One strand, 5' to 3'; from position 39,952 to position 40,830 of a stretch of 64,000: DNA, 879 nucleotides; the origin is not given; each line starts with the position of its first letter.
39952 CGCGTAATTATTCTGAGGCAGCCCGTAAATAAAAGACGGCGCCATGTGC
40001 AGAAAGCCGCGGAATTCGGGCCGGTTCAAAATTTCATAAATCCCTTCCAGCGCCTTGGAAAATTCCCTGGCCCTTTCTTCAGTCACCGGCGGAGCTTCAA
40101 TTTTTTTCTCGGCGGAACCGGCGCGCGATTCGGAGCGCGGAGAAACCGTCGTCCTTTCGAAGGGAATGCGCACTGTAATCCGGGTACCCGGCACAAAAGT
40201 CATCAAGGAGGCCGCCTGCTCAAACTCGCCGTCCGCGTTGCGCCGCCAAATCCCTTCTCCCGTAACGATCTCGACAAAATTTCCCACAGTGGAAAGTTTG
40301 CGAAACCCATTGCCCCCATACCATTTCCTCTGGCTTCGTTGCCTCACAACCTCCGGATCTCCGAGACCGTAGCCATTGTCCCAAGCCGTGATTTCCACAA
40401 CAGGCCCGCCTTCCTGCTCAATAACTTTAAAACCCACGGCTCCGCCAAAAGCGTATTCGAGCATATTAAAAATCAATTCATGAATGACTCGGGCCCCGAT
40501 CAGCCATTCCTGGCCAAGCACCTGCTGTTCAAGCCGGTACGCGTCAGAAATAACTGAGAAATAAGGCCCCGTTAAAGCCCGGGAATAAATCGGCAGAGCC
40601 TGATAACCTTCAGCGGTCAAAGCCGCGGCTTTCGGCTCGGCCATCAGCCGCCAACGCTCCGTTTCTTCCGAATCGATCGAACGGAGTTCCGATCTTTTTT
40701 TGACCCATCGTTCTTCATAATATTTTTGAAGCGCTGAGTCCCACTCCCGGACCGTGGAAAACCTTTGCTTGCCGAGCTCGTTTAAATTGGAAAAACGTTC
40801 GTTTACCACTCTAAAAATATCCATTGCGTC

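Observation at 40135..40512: Embedded GHKL (anti-sigma RsbW/SpoIIAB-like) ATPase domain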

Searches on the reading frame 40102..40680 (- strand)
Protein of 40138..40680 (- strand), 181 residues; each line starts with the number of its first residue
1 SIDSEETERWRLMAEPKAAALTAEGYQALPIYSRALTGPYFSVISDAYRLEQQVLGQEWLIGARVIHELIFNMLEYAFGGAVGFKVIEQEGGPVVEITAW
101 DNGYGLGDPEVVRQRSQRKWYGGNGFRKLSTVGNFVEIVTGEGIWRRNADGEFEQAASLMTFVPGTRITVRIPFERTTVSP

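Call 7: search_protein_families(library=pfam, proteins=[window:40102-40641:-], max_evalue=10)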
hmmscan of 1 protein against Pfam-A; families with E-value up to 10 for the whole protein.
seq(180 aa): 1 family
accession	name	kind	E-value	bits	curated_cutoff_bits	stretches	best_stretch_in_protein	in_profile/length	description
PF02518.31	HATPase_c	-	3.8e-05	24.5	26.4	1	51-162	8-110/111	Histidine kinase-, DNA gyrase B-, and HSP90-like ATPase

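Call 8: search_protein_families(library=ncbifam, proteins=[window:40102-40641:-], max_evalue=10)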
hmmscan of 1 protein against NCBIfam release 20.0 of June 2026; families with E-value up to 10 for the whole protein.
seq(180 aa): 1 family
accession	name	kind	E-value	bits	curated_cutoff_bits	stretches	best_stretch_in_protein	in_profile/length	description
NF038297.2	hybrid_HK_HrmK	equivalog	0.0035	16.1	725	1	53-94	357-396/607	hybrid histidine kinase/response regulator HrmK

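Call 9: search_solved_structures(query=window:40102-40641:-, max_evalue=10, show_alignments=3)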
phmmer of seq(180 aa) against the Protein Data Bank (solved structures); distinct sequences matched with E-value up to 10: 0.

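Call 10: find_homologous_proteins(query=window:40105-40644:-, max_evalue=0.001)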
Query window:40105-40644:-: 100 candidates shared short words with the query, none scored E <= 0.001.

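Call 20: predict_structure(protein=window:40105-40644:-)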
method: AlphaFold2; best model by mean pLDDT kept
length: 180 residues; sequences in the alignment: 1
mean_pLDDT: 41.9   pTM: 0.38
mean pLDDT of the five models: 41.9, 41.6, 39.4, 38.0, 36.2
residues with pLDDT >= 90: 0; 70-90: 0; 50-70: 44; < 50: 136
segments of 3 or more residues with pLDDT < 50: 1-53, 63-69, 90-131, 145-153, 163-180
pLDDT, mean of each block of 10 residues (from residue 1): 28 31 33 43 38 49 49 61 55 41 32 26 40 50 48 52 41 40
secondary structure, 60 per line:
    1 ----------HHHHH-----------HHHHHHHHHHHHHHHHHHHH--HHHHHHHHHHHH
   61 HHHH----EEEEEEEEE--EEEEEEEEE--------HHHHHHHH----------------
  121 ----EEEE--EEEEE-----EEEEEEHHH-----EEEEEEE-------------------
elements in order: H11-15 H27-46 H49-64 E69-77 E80-88 H97-104 E125-128 E131-135 E141-146 E155-161

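Call 21: search_protein_representatives(protein=window:40105-40644:-)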
Query: 180 residues. Proteins with E-value up to 0.001 (for the whole library): 18; up to 1e-10: 4; up to 1e-30: 3. The best 18 are listed.
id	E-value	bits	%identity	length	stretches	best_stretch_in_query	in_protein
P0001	1.1e-112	390.3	100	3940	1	1-180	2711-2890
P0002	1.0e-53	198.2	57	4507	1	1-177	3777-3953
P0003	2.6e-38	148.0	48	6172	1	2-175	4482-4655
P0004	1.4e-12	64.3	40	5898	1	51-162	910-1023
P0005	1.1e-10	58.0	36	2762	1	49-163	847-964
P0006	2.5e-10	56.9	35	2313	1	3-163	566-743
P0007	4.9e-10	56.0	34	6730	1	52-161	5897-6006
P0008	5.3e-10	55.8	34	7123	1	52-161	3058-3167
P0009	2.1e-09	53.9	33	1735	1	52-160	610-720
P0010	2.9e-08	50.2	36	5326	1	48-158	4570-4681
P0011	1.8e-07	47.6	33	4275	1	50-160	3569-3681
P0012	2.9e-07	46.9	33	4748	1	51-159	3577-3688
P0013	2.1e-06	44.2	36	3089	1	54-162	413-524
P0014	3.2e-06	43.5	34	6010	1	53-158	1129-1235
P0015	1.6e-05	41.3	29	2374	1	53-161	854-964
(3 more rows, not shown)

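Call 27: search_solved_structures(query=A1, max_evalue=1, show_alignments=3)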
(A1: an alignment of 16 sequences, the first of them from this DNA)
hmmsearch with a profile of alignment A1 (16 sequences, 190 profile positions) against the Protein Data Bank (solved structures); distinct sequences matched with E-value up to 1: 41.
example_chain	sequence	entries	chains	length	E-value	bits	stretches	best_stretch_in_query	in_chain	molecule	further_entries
1tid_A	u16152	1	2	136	2.2e-07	33.8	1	67-154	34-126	Anti-sigma F factor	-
1til_A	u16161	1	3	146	2.2e-07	33.8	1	67-155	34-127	Anti-sigma F factor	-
1th8_A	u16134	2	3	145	2.5e-07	33.7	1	67-154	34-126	Anti-sigma F factor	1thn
1l0o_A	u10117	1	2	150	2.5e-07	33.7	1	67-155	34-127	Anti-sigma F factor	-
3h80_A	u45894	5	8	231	0.00057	22.7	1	133-187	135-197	Heat shock protein 83-1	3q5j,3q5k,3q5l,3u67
5tvu_A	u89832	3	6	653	0.0021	20.9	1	125-184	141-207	TNF receptor-associated protein 1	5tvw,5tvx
5tth_B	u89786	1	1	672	0.0022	20.8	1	125-184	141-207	C-terminal Spytag fusion of R417A zebrafish TNF receptor-associated protein 1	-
4j0b_A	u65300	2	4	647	0.0022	20.8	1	125-184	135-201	TNF receptor-associated protein 1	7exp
4ivg_A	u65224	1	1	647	0.0022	20.8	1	125-184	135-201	TNF receptor-associated protein 1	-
6d14_A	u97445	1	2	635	0.0024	20.7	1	125-184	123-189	TNF receptor-associated protein 1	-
5tth_A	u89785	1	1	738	0.0024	20.7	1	125-184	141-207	C-terminal SpyCatcher fusion of wildtype zebrafish TNF receptor-associated protein 1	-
5f3k_A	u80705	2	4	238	0.0027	20.5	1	124-184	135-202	Heat shock protein 75 kDa, mitochondrial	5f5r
7c04_A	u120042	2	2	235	0.0031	20.3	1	124-184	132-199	Heat shock protein 75 kDa, mitochondrial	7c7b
4ipe_A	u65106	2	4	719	0.0034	20.2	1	125-184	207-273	TNF receptor-associated protein 1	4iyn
5hph_A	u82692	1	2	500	0.015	18.1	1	124-184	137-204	Heat shock protein 75 kDa, mitochondrial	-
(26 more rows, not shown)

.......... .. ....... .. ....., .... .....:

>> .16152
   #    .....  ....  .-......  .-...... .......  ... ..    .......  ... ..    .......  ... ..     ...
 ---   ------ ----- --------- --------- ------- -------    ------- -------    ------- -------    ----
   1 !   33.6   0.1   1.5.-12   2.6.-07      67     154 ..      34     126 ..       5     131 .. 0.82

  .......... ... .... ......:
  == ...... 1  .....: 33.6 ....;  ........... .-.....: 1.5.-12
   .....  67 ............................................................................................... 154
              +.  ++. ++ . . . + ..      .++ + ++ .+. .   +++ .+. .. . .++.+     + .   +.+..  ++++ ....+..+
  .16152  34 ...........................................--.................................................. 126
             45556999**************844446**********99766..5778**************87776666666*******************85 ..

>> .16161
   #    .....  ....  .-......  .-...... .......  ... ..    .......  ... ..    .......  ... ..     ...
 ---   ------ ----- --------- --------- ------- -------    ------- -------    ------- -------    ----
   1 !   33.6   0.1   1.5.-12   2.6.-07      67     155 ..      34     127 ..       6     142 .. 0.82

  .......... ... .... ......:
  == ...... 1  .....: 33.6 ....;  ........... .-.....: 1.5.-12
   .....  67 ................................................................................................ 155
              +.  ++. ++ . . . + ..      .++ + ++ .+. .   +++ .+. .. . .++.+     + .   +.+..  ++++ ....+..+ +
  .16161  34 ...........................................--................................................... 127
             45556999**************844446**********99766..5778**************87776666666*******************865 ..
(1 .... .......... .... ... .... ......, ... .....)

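Call 29: search_protein_families(library=pfam, alignment_id=A1, max_evalue=0.1)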
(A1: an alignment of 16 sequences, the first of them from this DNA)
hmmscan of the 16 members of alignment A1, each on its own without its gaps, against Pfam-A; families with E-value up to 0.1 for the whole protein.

A. member 1, seq(181 aa): 1 family
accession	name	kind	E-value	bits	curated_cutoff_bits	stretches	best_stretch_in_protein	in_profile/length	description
PF02518.31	HATPase_c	-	3.8e-05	24.5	26.4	1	64-175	8-110/111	Histidine kinase-, DNA gyrase B-, and HSP90-like ATPase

B. families by the number of members that match (of 16 scanned): 8 families
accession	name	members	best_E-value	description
PF13581.12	HATPase_c_2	12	1.7e-07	Histidine kinase-like ATPase domain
PF02518.31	HATPase_c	7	9.7e-07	Histidine kinase-, DNA gyrase B-, and HSP90-like ATPase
PF24120.1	SsdA_C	1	0.016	Single-strand DNA deaminase toxin A, C-terminal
PF13439.12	Glyco_transf_4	1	0.024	Glycosyltransferase Family 4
PF24957.1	DrmE_C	1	0.035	DISARM protein DrmE, C-terminal domain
PF19409.5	Thiopep_pre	1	0.039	Thiopeptide-type bacteriocin precursor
PF09372.15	PRANC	1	0.073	PRANC domain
PF19305.4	MmgE_PrpD_C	1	0.093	MmgE/PrpD C-terminal domain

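Call 32: find_related_loci(query=window:40138-40680:-, collection=genome_contigs, flank=10000)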
Query seq(181 aa) (181 aa) in genome_contigs; peptide patterns used: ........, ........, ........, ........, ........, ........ (x = any residue, [..] = any of these).
93 stretches matched a pattern, but none encodes a relative of the query by tblastn (E <= 1e-3).

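Call 35: predict_structure(alignment_id=A1)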
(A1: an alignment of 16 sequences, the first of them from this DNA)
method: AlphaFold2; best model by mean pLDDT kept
length: 181 residues; sequences in the alignment: 16
mean_pLDDT: 88.9   pTM: 0.86
mean pLDDT of the five models: 88.9, 88.7, 88.6, 87.1, 86.7
residues with pLDDT >= 90: 127; 70-90: 37; 50-70: 12; < 50: 5
segments of 3 or more residues with pLDDT < 50: 178-181
pLDDT, mean of each block of 10 residues (from residue 1): 80 98 98 89 92 80 87 93 96 94 93 85 76 94 95 94 93 68 42
secondary structure, 60 per line:
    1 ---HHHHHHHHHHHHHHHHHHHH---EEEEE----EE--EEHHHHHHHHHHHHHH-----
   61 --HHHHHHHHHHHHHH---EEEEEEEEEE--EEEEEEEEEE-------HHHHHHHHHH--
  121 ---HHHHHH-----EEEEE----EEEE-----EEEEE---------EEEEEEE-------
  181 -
elements in order: H4-23 E27-31 H42-55 H63-76 E80-89 E92-101 H109-118 H124-129 E135-139 E144-147 E153-157 E167-173

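Call 37: fold_search(model_id=the predicted structure, library=pdb)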
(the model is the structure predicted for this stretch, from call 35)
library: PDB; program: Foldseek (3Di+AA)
matches with E <= 10: 635; with E <= 0.001: 0
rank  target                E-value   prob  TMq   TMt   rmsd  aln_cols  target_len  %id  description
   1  1tid_C                1.3e-03  1.00  0.45  0.57   6.2       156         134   19  Crystal Structures of the ADP and ATP bound forms of the Bacillus Anti-sigma factor SpoIIAB in complex with the Anti-a (released 2004-06-15)
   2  1th8_A                1.4e-03  1.00  0.46  0.60   5.9       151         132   20  Crystal Structures of the ADP and ATP bound forms of the Bacillus Anti-sigma factor SpoIIAB in complex with the Anti-a (released 2004-06-15)
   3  8eob_A                1.5e-03  1.00  0.32  0.11   6.7       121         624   15  Cryo-EM structure of human HSP90B in the closed state (released 2023-01-25)
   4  1til_E                2.3e-03  1.00  0.45  0.56   6.2       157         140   19  Crystal Structures of the ADP and ATP bound forms of the Bacillus Anti-sigma factor SpoIIAB in complex with the Anti-a (released 2004-06-15)
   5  1l0o_A                2.6e-03  1.00  0.46  0.57   6.0       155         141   20  Crystal Structure of the Bacillus stearothermophilus Anti-Sigma Factor SpoIIAB with the Sporulation Sigma Factor Sigma (released 2002-04-03)
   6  9n9j_y3               2.6e-03  1.00  0.32  0.23   4.8        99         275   22  Structure of a GRP94 folding intermediate engaged with a CCDC134- and FKBP11-bound secretory translocon (released 2025-11-19)
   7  7z37_AP1              2.8e-03  1.00  0.32  0.11   6.7       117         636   15  Structure of the RAF1-HSP90-CDC37 complex (RHC-II) (released 2022-09-14)
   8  8u1m_B                3.6e-03  0.99  0.31  0.13   7.0       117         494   18  Cryo-EM structure of the HSP90 dimer (NTD-MD) in the semi-open state (released 2024-03-13)
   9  9kmr_A                3.8e-03  0.99  0.32  0.11   6.3       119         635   14  Human Hsp90-PINK1 complex (released 2025-10-15)
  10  6enh                  4.6e-03  0.99  0.38  0.21   8.4       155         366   17  Crystal structure of the 43K ATPase domain of Thermus thermophilus gyrase B in complex with an aminocoumarin (released 2019-04-10)
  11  4gt8                  5.2e-03  1.00  0.35  0.45   4.0       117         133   20  Crystal Structure of the Catalytic and ATP-binding Domain from VraS in Complex with ADP (released 2013-08-28)
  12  9a5d_A                6.2e-03  0.87  0.37  0.14  15.3       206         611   15  Integrative model of WALK-YYCH by crosslinking MS and deep learning (released 2024-09-18)
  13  4urn_A                6.6e-03  0.90  0.33  0.32   9.1       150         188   15  Crystal Structure of Staph ParE 24kDa in complex with Novobiocin (released 2014-07-16)
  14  6azr_A                7.0e-03  0.87  0.35  0.29  13.2       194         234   14  Crystal structure of the T264A HK853cp-BeF3-RR468 complex (released 2017-12-27)
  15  8eoa_A                7.9e-03  0.98  0.29  0.10   6.6       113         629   15  Cryo-EM structure of human HSP90B-AIPL1 complex (released 2023-01-25)
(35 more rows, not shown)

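Call 43: list_cluster_members(proteins=[P0001, P0002, P0003, P0004, P0005, P0006, P0009, P0010, P0011, P0014])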
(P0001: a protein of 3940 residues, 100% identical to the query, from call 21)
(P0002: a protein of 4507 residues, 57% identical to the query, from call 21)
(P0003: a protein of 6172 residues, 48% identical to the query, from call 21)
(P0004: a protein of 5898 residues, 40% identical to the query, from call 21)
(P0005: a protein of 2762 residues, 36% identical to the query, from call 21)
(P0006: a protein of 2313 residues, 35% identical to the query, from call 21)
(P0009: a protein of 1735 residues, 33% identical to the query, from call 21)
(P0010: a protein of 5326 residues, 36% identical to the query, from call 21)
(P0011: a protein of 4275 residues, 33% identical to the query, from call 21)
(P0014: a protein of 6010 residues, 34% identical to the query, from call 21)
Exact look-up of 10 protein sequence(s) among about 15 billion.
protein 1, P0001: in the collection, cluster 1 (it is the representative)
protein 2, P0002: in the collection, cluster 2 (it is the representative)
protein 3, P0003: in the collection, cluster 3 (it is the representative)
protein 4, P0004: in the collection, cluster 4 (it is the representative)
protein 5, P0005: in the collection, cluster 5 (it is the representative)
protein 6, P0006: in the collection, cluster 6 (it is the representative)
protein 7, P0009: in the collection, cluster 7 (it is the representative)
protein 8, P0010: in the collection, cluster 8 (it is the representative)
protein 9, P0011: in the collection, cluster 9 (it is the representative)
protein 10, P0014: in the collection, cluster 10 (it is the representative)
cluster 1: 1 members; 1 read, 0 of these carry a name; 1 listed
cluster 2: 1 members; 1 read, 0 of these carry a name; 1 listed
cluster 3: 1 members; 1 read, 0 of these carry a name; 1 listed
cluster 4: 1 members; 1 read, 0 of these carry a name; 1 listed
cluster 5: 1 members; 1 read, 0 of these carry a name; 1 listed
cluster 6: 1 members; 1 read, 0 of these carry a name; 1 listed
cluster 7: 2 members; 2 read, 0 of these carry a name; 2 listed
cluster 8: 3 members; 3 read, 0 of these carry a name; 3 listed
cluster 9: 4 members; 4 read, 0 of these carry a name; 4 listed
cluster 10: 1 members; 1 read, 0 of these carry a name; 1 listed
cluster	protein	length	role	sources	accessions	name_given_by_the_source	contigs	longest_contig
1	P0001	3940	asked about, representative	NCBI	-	-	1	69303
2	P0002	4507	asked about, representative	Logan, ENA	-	-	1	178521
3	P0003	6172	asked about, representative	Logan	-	-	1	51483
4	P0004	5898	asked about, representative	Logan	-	-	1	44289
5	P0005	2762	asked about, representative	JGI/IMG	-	-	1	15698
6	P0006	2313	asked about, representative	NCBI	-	-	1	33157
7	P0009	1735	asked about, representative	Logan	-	-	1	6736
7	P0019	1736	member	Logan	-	-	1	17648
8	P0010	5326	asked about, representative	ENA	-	-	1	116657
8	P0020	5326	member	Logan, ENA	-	-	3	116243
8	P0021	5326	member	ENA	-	-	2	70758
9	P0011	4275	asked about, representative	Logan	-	-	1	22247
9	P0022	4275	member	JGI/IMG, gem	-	-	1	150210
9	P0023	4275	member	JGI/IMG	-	-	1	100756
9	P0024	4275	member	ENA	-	-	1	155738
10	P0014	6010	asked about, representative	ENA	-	-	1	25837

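Call 44: find_encoding_contigs(protein=P0002, flank=10000, max_places=2)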
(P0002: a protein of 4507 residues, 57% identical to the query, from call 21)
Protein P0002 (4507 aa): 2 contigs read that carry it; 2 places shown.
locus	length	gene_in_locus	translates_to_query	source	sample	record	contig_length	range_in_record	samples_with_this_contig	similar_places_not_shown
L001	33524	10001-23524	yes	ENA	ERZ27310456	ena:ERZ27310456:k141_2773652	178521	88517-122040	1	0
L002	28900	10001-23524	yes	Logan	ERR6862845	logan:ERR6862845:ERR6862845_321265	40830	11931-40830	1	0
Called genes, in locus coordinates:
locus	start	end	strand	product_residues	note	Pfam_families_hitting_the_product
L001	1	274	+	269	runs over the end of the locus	PF13191:AAA_16 (weak), PF13401:AAA_22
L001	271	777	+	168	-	PF16537:T2SSB (faint)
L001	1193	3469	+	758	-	PF07715:Plug, PF00593:TonB_dep_Rec_b-barrel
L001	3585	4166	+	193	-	PF02572:CobA_CobO_BtuR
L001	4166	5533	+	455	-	PF01656:CbiA, PF13500:AAA_26, PF07685:GATase_3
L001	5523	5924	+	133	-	-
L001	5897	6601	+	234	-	-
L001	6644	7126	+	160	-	PF03544:TonB_C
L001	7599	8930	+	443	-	PF13567:DUF4131, PF03772:Competence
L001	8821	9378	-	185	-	PF12844:HTH_19, PF13560:HTH_31, PF01381:HTH_3, PF13443:HTH_26 (weak), PF07883:Cupin_2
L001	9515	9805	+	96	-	PF12826:HHH_2 (faint), PF14520:HHH_5 (faint), PF14716:HHH_8 (faint), PF12836:HHH_3, PF00633:HHH, PF03934:T2SSK (weak)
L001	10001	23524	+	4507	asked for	PF00069:Pkinase, PF07714:PK_Tyr_Ser-Thr, PF00069:Pkinase, PF07714:PK_Tyr_Ser-Thr (weak), PF00069:Pkinase, PF07714:PK_Tyr_Ser-Thr, PF00069:Pkinase, PF07714:PK_Tyr_Ser-Thr, +5 more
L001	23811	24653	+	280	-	PF02091:tRNA-synt_2e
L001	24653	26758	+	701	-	PF02092:tRNA_synt_2f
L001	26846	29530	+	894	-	PF01326:PPDK_N, PF00391:PEP-utilizers, PF02896:PEP-utilizers_C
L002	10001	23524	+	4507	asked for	PF00069:Pkinase, PF07714:PK_Tyr_Ser-Thr, PF00069:Pkinase, PF07714:PK_Tyr_Ser-Thr (weak), PF00069:Pkinase, PF07714:PK_Tyr_Ser-Thr, PF00069:Pkinase, PF07714:PK_Tyr_Ser-Thr, +5 more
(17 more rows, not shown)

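Call 45: find_homologous_proteins(query=A1, max_evalue=0.001)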
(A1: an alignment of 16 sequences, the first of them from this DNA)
Query A1 (16 sequences) (181 aa, profile of the alignment): 4 proteins with E <= 0.001 among 5183 candidates.
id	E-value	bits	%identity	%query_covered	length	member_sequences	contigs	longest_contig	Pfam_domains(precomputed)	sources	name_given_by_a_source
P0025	2.5e-8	52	38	36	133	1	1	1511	PF13581.13,PF02518.32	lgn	-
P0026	4.3e-8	51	28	44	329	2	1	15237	PF13581.13,PF02518.32,PF07228.18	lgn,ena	-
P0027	1.3e-5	43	25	41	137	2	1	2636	PF13581.13,PF02518.32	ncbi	-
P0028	3.5e-5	41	27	58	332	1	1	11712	PF13581.13,PF07228.18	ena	-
